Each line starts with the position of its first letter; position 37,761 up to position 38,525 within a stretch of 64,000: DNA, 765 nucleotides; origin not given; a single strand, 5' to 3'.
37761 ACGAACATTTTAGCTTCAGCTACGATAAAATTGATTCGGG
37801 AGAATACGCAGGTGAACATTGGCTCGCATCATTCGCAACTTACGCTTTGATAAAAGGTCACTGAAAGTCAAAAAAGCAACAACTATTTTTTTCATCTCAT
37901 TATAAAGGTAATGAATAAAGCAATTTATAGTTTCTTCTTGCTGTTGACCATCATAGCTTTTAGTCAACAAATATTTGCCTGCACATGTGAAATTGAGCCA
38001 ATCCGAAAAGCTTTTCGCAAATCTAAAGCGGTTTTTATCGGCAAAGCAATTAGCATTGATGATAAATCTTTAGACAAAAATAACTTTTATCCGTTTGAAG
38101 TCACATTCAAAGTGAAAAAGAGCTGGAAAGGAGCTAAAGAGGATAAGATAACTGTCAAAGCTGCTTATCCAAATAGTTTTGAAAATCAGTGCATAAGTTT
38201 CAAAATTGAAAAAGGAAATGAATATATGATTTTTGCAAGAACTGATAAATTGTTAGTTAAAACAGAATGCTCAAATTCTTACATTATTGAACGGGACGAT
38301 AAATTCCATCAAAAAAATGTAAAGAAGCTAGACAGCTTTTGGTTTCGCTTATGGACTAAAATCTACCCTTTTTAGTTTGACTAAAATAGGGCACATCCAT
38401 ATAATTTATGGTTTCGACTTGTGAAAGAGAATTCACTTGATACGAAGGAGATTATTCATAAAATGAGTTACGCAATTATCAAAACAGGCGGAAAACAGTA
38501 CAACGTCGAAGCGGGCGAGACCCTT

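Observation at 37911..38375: Bacterial TIMP-like (NTR-fold) protein with N-terminal Cys-x-Cys at the signal-peptidase site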

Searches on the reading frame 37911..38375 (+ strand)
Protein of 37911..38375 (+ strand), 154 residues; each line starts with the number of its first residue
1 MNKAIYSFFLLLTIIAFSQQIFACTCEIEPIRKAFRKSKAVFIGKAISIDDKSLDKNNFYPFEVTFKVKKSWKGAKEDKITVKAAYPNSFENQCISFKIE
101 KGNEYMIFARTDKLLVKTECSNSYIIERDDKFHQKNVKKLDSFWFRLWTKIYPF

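Call 3: search_protein_families(library=pfam, proteins=[window:37911-38375:+], max_evalue=10)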
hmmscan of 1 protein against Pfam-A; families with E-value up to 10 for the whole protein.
window:37911-38375:+ (154 aa): 3 families
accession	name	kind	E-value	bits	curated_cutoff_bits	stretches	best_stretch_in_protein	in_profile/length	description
PF20098.4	DUF6488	-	0.0044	17.4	27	1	3-90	2-79/110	Family of unknown function (DUF6488)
PF00965.23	TIMP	-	0.01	16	23.1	1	23-120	2-107/183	Tissue inhibitor of metalloproteinase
PF25518.1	NRG2_N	-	0.11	13.2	27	1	37-110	4-73/90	NRG2 N-terminal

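Call 4: search_protein_families(library=ncbifam, proteins=[window:37911-38375:+], max_evalue=10)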
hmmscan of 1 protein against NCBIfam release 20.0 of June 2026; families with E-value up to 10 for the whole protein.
window:37911-38375:+ (154 aa): 1 family
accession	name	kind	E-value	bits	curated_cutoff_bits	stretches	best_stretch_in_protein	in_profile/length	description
NF003575.0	PRK05248.1-2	equivalog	0.052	13.7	133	1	100-120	59-79/122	hypothetical protein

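Call 5: search_solved_structures(query=window:37911-38375:+, max_evalue=10, show_alignments=3)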
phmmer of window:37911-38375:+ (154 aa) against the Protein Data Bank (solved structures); distinct sequences matched with E-value up to 10: 0.

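Call 6: find_homologous_proteins(query=window:37911-38375:+, max_evalue=0.001)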
Query window:37911-38375:+ (154 aa): 1 proteins with E <= 0.001 among 19 candidates.
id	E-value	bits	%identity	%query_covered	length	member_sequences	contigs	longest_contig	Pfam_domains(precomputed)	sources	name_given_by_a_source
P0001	6.3e-97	339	100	100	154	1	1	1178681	-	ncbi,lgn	-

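Call 10: find_encoding_contigs(protein=window:37911-38375:+, flank=10000, max_places=4)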
Protein window:37911-38375:+ (154 aa): 1 contig read that carries it; 1 place shown.
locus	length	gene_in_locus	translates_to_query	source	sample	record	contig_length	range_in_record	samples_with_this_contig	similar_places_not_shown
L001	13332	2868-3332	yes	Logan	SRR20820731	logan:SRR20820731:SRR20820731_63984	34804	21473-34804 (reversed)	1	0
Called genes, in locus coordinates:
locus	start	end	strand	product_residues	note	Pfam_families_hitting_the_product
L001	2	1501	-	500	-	?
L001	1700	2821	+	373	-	PF11199:DUF2891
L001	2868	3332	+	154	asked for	-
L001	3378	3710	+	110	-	PF00829:Ribosomal_L21p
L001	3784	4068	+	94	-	PF01016:Ribosomal_L27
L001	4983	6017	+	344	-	PF01018:GTP1_OBG, PF01926:MMR_HSR1, PF02421:FeoB_N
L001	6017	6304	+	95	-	-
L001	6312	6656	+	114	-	-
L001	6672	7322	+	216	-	PF01467:CTP_transf_like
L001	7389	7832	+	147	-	PF02410:RsfS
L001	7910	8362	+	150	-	PF02590:SPOUT_MTase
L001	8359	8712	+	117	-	PF01258:zf-dskA_traR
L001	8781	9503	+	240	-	PF18912:DZR_2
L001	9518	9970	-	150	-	-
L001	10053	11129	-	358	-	PF00814:TsaD, PF22521:HypF_C_2 (weak)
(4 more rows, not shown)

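Call 11: predict_structure(protein=window:37911-38375:+)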
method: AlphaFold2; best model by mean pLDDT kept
length: 154 residues; sequences in the alignment: 1
mean_pLDDT: 42.4   pTM: 0.33
mean pLDDT of the five models: 42.4, 39.3, 38.2, 37.1, 33.3
residues with pLDDT >= 90: 0; 70-90: 3; 50-70: 41; < 50: 110
segments of 3 or more residues with pLDDT < 50: 11-48, 69-75, 90-154
pLDDT, mean of each block of 10 residues (from residue 1): 63 42 34 34 44 65 57 49 60 41 35 27 30 26 32 32
secondary structure, 60 per line:
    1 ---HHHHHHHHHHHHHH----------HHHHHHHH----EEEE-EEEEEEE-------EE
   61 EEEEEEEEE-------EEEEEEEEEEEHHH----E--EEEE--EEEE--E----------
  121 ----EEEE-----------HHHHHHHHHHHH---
elements in order: H4-17 H28-35 E40-43 E45-51 E59-69 E77-87 E98-101 E104-107 E125-128 H140-151

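Call 14: search_protein_representatives(protein=window:37911-38375:+)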
Query: 154 residues. Proteins with E-value up to 0.001 (for the whole library): 945; up to 1e-10: 87; up to 1e-30: 2. The best 150 are listed.
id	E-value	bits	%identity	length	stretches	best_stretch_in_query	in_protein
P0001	2.0e-97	339.3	100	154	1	1-154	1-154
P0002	4.4e-31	124.0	40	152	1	2-154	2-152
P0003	1.6e-26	109.2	41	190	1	9-154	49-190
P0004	3.0e-25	105.1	39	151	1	3-154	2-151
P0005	5.5e-25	104.2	42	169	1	10-154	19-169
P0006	5.9e-19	84.6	42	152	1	9-154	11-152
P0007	1.6e-18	83.2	35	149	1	8-154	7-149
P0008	2.0e-18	82.9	36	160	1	9-152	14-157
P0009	3.1e-18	82.3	31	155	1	11-154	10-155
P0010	9.3e-18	80.7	40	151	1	7-154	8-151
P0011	1.4e-17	80.2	31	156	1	3-151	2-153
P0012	2.8e-17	79.2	34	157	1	8-153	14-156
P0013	5.5e-17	78.2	38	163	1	8-154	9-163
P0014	8.6e-17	77.6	31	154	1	8-154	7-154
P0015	1.2e-16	77.2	31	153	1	2-154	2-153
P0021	4.5e-16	75.3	38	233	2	13-142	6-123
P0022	5.0e-16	75.1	35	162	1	1-154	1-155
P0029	2.1e-15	73.1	40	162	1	5-154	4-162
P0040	1.3e-14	70.5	38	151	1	6-154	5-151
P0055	6.1e-13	65.1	40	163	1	9-154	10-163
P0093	2.0e-10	57.0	32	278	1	9-135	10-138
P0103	6.1e-10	55.4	32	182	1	5-121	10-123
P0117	2.3e-09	53.5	35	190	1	10-127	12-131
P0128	9.1e-09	51.6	33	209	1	5-135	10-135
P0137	1.4e-08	50.9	38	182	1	11-122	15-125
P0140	1.6e-08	50.8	31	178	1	8-130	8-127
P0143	2.2e-08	50.3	34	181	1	5-128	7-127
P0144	2.2e-08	50.3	32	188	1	3-122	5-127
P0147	2.3e-08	50.3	37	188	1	14-123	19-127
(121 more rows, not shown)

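Call 18: search_solved_structures(query=A1, max_evalue=10, show_alignments=3)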
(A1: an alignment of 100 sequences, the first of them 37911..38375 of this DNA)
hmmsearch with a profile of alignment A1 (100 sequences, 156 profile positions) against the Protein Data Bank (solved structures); distinct sequences matched with E-value up to 10: 9.
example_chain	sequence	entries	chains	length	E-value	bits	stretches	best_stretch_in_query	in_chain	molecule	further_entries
2tmp_A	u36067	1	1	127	0.00095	21.7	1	26-137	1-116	TISSUE INHIBITOR OF METALLOPROTEINASES-2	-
1br9_A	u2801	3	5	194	0.0015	21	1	26-137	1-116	METALLOPROTEINASE-2 INHIBITOR | METALLOPROTEINASE INHIBITOR 2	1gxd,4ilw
4mkm_A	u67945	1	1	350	0.01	18.4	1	82-130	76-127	Putative surface anchored protein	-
2e2d_C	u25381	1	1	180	0.012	18.1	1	26-136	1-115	Metalloproteinase inhibitor 2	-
1bqq_T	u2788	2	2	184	0.012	18.1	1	26-136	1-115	METALLOPROTEINASE INHIBITOR 2 | PROTEIN (METALLOPROTEINASE INHIBITOR (TIMP-2))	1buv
8ps7_A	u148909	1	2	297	0.43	13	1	74-127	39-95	LysM-domain receptor-like kinase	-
1d2b_A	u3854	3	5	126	0.55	12.7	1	26-127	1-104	Metalloproteinase inhibitor 1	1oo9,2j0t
9eje_A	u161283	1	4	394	0.72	12.3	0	37-94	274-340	Neuraminidase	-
4ni6_A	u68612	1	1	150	0.85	12.1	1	81-131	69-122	Putative surface anchored protein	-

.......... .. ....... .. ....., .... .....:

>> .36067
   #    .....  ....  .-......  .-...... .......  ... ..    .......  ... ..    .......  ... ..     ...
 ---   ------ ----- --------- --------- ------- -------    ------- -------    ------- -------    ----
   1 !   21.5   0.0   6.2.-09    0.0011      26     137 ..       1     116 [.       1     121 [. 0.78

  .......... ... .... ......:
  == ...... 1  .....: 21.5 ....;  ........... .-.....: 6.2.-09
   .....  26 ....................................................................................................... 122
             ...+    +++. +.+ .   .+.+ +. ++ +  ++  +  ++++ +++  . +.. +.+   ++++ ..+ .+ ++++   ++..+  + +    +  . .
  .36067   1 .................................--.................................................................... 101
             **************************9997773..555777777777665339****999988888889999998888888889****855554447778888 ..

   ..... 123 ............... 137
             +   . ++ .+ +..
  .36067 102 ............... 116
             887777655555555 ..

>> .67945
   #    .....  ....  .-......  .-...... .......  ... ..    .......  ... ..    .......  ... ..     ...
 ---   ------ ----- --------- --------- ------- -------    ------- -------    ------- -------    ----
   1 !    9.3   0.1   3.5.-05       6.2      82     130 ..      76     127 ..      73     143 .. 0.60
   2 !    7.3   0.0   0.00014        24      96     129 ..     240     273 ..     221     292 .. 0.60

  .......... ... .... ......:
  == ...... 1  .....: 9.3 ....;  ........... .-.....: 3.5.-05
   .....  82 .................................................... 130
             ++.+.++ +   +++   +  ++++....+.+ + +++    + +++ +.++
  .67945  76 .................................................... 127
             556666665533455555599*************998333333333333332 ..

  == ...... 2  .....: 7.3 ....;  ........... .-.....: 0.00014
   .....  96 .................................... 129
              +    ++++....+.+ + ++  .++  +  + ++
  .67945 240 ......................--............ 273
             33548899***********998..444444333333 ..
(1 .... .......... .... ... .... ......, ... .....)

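Call 19: search_protein_families(library=pfam, alignment_id=A1, max_evalue=0.1)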
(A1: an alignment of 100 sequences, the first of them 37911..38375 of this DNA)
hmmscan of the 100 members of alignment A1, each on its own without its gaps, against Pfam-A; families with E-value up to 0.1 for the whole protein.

A. member 1, window:37911-38375:+ (154 aa): 2 families
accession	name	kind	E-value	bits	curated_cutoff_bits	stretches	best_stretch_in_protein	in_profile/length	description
PF20098.4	DUF6488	-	0.0044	17.4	27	1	3-90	2-79/110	Family of unknown function (DUF6488)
PF00965.23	TIMP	-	0.01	16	23.1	1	23-120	2-107/183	Tissue inhibitor of metalloproteinase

B. families by the number of members that match (of 100 scanned): 18 families
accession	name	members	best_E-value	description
PF00965.23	TIMP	18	1.1e-07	Tissue inhibitor of metalloproteinase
PF25518.1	NRG2_N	5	0.0027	NRG2 N-terminal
PF01759.27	NTR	2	0.0036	UNC-6/NTR/C345C module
PF20098.4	DUF6488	1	0.0044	Family of unknown function (DUF6488)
PF20322.3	DUF6617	1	0.0092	Family of unknown function (DUF6617)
PF21667.2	Nop5_N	1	0.015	Nop5, N-terminal domain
PF14673.11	DUF4459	1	0.019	Domain of unknown function (DUF4459)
PF12142.13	PPO1_DWL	1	0.03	Polyphenol oxidase middle domain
PF13027.11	DUF3888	1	0.032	Protein of unknown function (DUF3888)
PF00122.25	E1-E2_ATPase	1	0.046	E1-E2 ATPase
PF20899.2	PMT_C2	1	0.051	Pasteurella multocida toxin, C2 domain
PF11031.13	Phage_holin_T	1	0.061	Bacteriophage T holin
PF05100.17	Phage_tail_L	1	0.064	Phage minor tail protein L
PF03772.21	Competence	1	0.067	Competence protein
PF03146.21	NtA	1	0.073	Agrin NtA domain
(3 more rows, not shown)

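Call 21: predict_structure(alignment_id=A1)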
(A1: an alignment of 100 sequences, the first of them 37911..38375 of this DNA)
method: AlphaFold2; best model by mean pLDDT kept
length: 154 residues; sequences in the alignment: 100
mean_pLDDT: 92.2   pTM: 0.82
mean pLDDT of the five models: 92.2, 91.9, 91.6, 90.9, 90.6
residues with pLDDT >= 90: 123; 70-90: 23; 50-70: 7; < 50: 1
segments of 3 or more residues with pLDDT < 50: none
pLDDT, mean of each block of 10 residues (from residue 1): 92 89 87 97 98 88 97 96 78 81 98 95 95 97 97 91
secondary structure, 60 per line:
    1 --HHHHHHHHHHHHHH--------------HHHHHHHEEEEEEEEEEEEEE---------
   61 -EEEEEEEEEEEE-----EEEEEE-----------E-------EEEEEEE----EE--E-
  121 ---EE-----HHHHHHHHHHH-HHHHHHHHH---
elements in order: H3-16 H31-37 E38-51 E62-73 E79-84 E104-110 H131-141 H143-151

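Call 23: fold_search(model_id=the predicted structure, library=pdb)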
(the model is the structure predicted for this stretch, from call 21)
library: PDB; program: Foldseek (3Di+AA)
matches with E <= 10: 469; with E <= 0.001: 31
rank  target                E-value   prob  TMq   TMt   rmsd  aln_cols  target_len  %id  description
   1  2e2d_C                1.0e-05  1.00  0.47  0.42   5.3       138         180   17  Flexibility and variability of TIMP binding: X-ray structure of the complex between collagenase-3/MMP-13 and TIMP-2 (released 2007-03-13)
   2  1br9                  1.1e-05  1.00  0.48  0.42   5.1       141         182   18  HUMAN TISSUE INHIBITOR OF METALLOPROTEINASE-2 (released 1999-05-04)
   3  1uap_MODEL_1_A        2.3e-05  1.00  0.46  0.53   5.9       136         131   14  NMR structure of the NTR domain from human PCOLCE1 (released 2003-07-15)
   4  2j0t_D                3.2e-05  1.00  0.44  0.51   5.1       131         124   16  Crystal Structure of the Catalytic Domain of MMP-1 in Complex with the Inhibitory Domain of TIMP-1 (released 2006-10-18)
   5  3ma2_C                3.4e-05  1.00  0.50  0.62   4.2       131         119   17  Complex membrane type-1 matrix metalloproteinase (MT1-MMP) with tissue inhibitor of metalloproteinase-1 (TIMP-1) (released 2010-06-30)
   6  1gxd_C                4.3e-05  1.00  0.42  0.36   5.8       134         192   18  proMMP-2/TIMP-2 complex (released 2002-07-09)
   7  7s7l_B                1.0e-04  1.00  0.44  0.40   5.4       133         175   19  Complex of tissue inhibitor of metalloproteinases-1 (TIMP-1) mutant (L34G/M66S/E67Y/L133N/S155L) with matrix metallopr (released 2022-03-16)
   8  5fob_B                1.0e-04  1.00  0.38  0.10   7.9       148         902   11  Crystal Structure of Human Complement C3b in complex with Smallpox Inhibitor of Complement (SPICE) (released 2016-04-06)
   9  6n9d_B                1.1e-04  1.00  0.43  0.39   5.4       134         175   18  Complex of tissue inhibitor of metalloproteinases-1 (TIMP-1) mutant (L34G/L133P/L151C/G154A) with matrix metalloprotei (released 2019-05-15)
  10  3ma2_B                1.3e-04  1.00  0.48  0.60   4.6       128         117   17  Complex membrane type-1 matrix metalloproteinase (MT1-MMP) with tissue inhibitor of metalloproteinase-1 (TIMP-1) (released 2010-06-30)
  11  1bqq_T                1.3e-04  1.00  0.47  0.41   5.4       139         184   19  CRYSTAL STRUCTURE OF THE MT1-MMP--TIMP-2 COMPLEX (released 1999-08-18)
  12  1uea_B                1.3e-04  1.00  0.40  0.36   4.8       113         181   18  MMP-3/TIMP-1 COMPLEX (released 1998-10-14)
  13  9sop_A                1.4e-04  1.00  0.48  0.43   4.4       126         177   19  Tissue inhibitor of metalloproteinase-1 (TIMP-1) (released 2025-09-24)
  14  9sop_B                1.5e-04  1.00  0.42  0.37   4.6       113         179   19  Tissue inhibitor of metalloproteinase-1 (TIMP-1) (released 2025-09-24)
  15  9sos                  1.8e-04  1.00  0.42  0.38   4.6       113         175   19  Tissue Inhibitor of Matrix Metalloproteinase-1 (TIMP-1) (released 2025-09-24)
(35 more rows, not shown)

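Call 25: find_homologous_proteins(query=A1, max_evalue=0.001)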
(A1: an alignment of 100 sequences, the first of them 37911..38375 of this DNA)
Query A1 (100 sequences) (154 aa, profile of the alignment): 7 proteins with E <= 0.001 among 865 candidates.
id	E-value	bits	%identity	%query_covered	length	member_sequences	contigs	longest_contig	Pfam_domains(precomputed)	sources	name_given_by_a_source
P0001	9.4e-46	173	100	100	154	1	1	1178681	-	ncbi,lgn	-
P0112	1.3e-35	140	28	93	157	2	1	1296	-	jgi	jgi:hypothetical protein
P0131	4.6e-32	128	27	99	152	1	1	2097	-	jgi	jgi:hypothetical protein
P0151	1.7e-30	123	28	96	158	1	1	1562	-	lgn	-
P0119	2.7e-30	123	26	97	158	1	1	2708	-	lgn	-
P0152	6.8e-18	82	26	76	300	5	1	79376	PF00050.27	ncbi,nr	ncbi:hypothetical protein GW846_06045 [Candidatus Gracilibacteria bacterium]|nr:hypothetical protein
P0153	1.5e-7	49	25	97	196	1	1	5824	-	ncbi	-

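Call 30: find_related_loci(query=A3, collection=genome_contigs, flank=8000)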
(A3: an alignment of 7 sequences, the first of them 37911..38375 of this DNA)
Query A3 (154 aa) in genome_contigs; peptide patterns used: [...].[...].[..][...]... (x = any residue, [..] = any of these).
43 stretches matched a pattern; 7 encode a relative of the query (tblastn E <= 1e-3); 7 distinct loci.
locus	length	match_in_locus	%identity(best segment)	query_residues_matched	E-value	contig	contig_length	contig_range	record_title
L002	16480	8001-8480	32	1-154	8e-20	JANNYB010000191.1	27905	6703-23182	MAG: Acidobacteriota bacterium isolate VAR_34_metabat_1 VAR_34_k141_1097260, whole genome shotgun sequence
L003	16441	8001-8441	32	6-154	2e-19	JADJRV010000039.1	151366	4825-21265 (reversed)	MAG: Chloracidobacterium sp. isolate Hade_18-Q3-R52-61_BATAC.229 tig01674849-10-1515660, whole genome shotgun sequence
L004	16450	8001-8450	31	9-154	3e-18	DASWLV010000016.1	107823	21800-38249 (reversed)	MAG TPA_asm: Pyrinomonadaceae bacterium isolate SMAG_U3370 k141_312492, whole genome shotgun sequence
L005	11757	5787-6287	36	3-154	5e-18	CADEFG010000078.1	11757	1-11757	MAG: uncultured Acidobacteria bacterium isolate Acidobacteria sp. RBC039 genome assembly, contig: MAG039_78, whole genom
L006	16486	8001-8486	35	9-154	1e-15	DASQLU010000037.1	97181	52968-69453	MAG TPA_asm: Pyrinomonadaceae bacterium isolate SMAG_U10730 k141_1005316, whole genome shotgun sequence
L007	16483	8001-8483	32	8-154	2e-13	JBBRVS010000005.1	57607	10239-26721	MAG: Pyrinomonadales bacterium isolate La3_metabat2.217 La3_metabat2.217_K_1493541_L_57607_cov_20.1262, whole genome sho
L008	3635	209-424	39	76-154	4e-9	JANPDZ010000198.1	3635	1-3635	MAG: Acidobacteriota bacterium isolate VAR_78_metabat_320 VAR_78_k141_4013767, whole genome shotgun sequence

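Call 31: list_cluster_members(proteins=[P0001, P0002, P0004, P0005, P0010, P0029, P0040, P0055, P0009, P0013])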
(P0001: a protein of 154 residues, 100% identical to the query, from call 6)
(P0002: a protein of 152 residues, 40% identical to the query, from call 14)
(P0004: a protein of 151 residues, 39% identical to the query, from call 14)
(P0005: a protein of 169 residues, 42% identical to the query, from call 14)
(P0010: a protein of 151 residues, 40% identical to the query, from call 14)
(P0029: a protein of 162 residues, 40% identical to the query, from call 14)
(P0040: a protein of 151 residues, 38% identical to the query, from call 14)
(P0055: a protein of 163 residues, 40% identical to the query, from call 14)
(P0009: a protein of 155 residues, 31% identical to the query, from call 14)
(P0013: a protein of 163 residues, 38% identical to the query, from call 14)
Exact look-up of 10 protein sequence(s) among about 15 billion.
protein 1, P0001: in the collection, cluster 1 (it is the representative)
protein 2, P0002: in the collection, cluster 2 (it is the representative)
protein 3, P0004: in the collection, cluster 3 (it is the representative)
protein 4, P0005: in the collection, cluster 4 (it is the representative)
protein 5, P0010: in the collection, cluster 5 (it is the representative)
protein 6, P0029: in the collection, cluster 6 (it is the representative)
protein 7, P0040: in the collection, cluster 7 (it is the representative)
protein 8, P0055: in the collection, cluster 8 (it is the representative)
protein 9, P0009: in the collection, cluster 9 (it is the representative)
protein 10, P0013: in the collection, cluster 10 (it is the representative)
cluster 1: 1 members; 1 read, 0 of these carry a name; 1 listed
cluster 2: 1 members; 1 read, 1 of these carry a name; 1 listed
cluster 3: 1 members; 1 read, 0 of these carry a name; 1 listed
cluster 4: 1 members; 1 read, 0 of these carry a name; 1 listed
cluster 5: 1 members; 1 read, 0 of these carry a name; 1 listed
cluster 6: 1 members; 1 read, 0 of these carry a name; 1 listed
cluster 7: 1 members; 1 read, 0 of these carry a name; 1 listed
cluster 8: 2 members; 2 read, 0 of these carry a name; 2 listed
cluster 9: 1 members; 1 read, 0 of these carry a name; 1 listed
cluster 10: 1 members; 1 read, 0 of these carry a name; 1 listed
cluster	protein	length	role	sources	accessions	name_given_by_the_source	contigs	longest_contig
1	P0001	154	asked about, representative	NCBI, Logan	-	-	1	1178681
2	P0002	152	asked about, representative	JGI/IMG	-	hypothetical protein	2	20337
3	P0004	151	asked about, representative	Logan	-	-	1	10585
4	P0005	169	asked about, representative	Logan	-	-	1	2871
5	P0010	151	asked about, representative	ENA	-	-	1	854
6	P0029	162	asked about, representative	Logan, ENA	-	-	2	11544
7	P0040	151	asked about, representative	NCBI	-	-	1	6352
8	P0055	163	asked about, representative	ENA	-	-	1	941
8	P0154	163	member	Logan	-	-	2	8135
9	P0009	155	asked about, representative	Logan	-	-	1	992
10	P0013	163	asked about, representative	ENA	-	-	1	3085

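Call 41: find_encoding_contigs(protein=P0152, flank=6000, max_places=3)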
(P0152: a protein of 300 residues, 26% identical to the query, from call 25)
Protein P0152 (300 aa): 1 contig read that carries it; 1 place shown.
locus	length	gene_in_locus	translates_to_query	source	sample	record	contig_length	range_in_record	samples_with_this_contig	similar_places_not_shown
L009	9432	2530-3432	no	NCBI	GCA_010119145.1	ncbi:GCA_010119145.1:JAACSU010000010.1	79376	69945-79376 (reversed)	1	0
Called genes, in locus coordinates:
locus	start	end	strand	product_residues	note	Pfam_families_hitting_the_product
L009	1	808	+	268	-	?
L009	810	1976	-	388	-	PF00817:IMS, PF11799:IMS_C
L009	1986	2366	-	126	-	PF00717:Peptidase_S24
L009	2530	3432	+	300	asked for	PF00050:Kazal_1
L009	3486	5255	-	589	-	PF01841:Transglut_core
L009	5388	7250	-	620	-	-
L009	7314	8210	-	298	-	-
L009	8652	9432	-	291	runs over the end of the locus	-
